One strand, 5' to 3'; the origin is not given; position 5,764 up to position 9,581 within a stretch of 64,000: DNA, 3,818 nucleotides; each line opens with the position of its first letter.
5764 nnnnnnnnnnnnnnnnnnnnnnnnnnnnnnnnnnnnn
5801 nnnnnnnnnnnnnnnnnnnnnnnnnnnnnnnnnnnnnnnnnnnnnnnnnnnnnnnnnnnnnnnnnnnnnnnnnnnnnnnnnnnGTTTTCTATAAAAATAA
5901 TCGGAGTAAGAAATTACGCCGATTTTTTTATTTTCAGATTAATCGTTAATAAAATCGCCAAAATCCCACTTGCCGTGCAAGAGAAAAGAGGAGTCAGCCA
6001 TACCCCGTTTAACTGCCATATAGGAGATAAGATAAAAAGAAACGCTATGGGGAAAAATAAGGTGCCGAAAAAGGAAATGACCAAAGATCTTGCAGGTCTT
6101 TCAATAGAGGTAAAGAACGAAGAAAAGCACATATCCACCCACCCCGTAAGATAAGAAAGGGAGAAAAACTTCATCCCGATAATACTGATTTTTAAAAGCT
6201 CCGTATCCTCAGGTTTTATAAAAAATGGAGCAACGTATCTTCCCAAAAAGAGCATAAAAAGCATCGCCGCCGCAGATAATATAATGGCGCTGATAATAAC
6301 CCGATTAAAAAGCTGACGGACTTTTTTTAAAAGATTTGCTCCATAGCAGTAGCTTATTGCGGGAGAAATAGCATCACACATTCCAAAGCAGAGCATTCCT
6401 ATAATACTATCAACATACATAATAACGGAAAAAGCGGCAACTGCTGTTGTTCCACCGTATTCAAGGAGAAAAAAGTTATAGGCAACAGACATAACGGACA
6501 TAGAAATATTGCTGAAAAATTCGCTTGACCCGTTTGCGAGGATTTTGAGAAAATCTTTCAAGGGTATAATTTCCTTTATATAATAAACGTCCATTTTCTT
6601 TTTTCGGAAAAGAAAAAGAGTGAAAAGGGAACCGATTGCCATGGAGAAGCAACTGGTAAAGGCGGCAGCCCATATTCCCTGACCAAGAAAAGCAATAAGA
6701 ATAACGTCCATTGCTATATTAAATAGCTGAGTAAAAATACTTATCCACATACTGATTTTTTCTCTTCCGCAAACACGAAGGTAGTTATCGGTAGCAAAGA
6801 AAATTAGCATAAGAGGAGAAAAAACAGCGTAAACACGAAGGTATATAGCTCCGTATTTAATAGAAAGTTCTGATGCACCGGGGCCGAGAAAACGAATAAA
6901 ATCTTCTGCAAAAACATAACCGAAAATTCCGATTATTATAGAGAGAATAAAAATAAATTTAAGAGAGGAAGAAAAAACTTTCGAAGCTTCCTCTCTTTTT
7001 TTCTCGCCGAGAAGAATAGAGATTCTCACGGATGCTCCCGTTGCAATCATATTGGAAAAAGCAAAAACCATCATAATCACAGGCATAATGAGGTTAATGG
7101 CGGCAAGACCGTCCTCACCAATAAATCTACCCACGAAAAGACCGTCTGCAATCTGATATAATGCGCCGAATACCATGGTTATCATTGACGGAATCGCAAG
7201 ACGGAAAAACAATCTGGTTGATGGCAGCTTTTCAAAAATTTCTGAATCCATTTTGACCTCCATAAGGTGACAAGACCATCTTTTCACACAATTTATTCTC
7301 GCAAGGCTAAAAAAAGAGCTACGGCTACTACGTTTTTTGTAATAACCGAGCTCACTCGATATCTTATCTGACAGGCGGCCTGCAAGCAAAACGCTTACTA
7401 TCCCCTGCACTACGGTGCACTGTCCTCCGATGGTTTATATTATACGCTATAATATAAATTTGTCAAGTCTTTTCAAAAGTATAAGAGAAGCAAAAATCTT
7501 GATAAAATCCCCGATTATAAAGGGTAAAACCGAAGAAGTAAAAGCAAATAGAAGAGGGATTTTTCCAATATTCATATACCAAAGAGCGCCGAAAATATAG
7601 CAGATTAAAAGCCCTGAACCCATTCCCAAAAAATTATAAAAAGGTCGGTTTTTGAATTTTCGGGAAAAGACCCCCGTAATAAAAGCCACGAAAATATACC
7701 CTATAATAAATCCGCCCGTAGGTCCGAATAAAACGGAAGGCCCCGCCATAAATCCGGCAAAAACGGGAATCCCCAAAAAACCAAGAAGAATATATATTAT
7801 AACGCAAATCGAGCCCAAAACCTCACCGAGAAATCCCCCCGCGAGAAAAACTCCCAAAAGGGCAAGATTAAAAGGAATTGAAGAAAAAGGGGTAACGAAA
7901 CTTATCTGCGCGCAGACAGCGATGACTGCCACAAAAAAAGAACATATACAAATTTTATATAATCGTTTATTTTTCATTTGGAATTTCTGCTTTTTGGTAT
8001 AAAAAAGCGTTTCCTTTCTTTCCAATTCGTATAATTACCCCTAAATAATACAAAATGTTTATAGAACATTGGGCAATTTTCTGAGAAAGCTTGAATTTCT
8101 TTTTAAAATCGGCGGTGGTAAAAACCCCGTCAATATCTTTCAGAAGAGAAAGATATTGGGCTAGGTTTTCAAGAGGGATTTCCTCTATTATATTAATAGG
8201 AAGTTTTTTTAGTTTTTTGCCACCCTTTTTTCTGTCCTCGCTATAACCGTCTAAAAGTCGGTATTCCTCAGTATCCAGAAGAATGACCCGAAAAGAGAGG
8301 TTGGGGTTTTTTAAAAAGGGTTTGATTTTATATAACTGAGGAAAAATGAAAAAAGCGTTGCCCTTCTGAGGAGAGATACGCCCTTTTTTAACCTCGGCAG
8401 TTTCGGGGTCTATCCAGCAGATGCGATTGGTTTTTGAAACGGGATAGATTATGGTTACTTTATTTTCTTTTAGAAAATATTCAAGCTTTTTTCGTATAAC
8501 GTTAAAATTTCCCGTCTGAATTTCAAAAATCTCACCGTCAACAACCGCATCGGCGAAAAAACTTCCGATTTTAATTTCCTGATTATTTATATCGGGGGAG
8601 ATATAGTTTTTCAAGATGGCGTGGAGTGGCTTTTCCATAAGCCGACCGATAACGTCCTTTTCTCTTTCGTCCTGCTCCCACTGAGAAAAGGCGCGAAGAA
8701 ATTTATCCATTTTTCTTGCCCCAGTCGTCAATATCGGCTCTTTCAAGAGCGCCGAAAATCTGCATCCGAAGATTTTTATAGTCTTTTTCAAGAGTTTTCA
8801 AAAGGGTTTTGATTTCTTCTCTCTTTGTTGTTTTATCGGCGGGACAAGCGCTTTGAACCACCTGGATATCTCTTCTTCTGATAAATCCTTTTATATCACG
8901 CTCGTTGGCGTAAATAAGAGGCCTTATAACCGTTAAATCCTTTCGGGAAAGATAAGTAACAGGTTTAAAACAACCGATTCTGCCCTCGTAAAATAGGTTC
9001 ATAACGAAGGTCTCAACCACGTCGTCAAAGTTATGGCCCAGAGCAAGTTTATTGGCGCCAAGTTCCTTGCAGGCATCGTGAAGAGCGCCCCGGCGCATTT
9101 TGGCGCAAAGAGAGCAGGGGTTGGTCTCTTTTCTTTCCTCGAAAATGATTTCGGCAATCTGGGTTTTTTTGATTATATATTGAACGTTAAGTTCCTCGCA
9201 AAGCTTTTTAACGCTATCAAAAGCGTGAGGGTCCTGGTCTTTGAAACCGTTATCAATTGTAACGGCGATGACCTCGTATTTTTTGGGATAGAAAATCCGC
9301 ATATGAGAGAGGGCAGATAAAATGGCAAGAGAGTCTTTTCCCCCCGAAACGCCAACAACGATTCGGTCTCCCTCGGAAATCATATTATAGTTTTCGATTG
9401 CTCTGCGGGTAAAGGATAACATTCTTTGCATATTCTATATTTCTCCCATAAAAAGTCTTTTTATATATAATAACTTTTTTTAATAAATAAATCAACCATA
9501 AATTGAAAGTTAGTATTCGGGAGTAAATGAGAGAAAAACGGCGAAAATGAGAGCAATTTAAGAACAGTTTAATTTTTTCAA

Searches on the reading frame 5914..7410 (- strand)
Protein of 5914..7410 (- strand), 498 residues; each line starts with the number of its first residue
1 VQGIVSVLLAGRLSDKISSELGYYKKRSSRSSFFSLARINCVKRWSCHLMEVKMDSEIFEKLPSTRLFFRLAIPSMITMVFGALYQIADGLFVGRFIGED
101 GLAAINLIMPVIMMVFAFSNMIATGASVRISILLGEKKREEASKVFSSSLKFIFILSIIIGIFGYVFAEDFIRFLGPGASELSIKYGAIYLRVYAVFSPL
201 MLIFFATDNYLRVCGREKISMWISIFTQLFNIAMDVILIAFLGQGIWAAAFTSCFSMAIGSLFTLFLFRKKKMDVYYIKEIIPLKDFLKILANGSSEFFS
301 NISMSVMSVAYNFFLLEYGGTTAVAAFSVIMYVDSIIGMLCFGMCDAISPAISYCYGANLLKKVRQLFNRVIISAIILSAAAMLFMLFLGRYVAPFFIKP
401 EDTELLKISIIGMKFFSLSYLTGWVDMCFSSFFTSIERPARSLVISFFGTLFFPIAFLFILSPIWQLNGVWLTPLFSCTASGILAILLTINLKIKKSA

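Call 14: search_protein_families(library=pfam, proteins=[window:5914-7410:-], max_evalue=0.00001)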
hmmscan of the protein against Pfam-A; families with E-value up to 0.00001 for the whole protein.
window:5914-7410:- (498 aa): 2 families
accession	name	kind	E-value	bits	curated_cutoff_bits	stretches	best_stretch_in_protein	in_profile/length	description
PF01554.23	MatE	-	3.5e-46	157.3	24.9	2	74-237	1-161/161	MatE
PF01943.22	Polysacc_synt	-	6.8e-09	36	28.2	1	116-353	46-271/274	Polysaccharide biosynthesis protein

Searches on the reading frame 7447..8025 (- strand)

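Call 14: search_protein_families(library=pfam, proteins=[window:7447-8025:-], max_evalue=0.00001)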
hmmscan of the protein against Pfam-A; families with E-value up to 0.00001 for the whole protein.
window:7447-8025:- (192 aa): 1 family
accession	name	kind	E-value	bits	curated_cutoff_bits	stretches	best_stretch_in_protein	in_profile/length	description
PF02632.19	BioY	-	1.7e-36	125.7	25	1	47-188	1-139/140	BioY family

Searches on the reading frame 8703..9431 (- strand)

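Call 14: search_protein_families(library=pfam, proteins=[window:8703-9431:-], max_evalue=0.00001)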
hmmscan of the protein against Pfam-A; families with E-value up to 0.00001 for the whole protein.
window:8703-9431:- (242 aa): 1 family
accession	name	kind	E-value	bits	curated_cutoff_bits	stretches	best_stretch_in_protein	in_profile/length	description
PF01171.26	ATP_bind_3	-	1.2e-23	84.2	27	1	24-207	2-179/182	PP-loop family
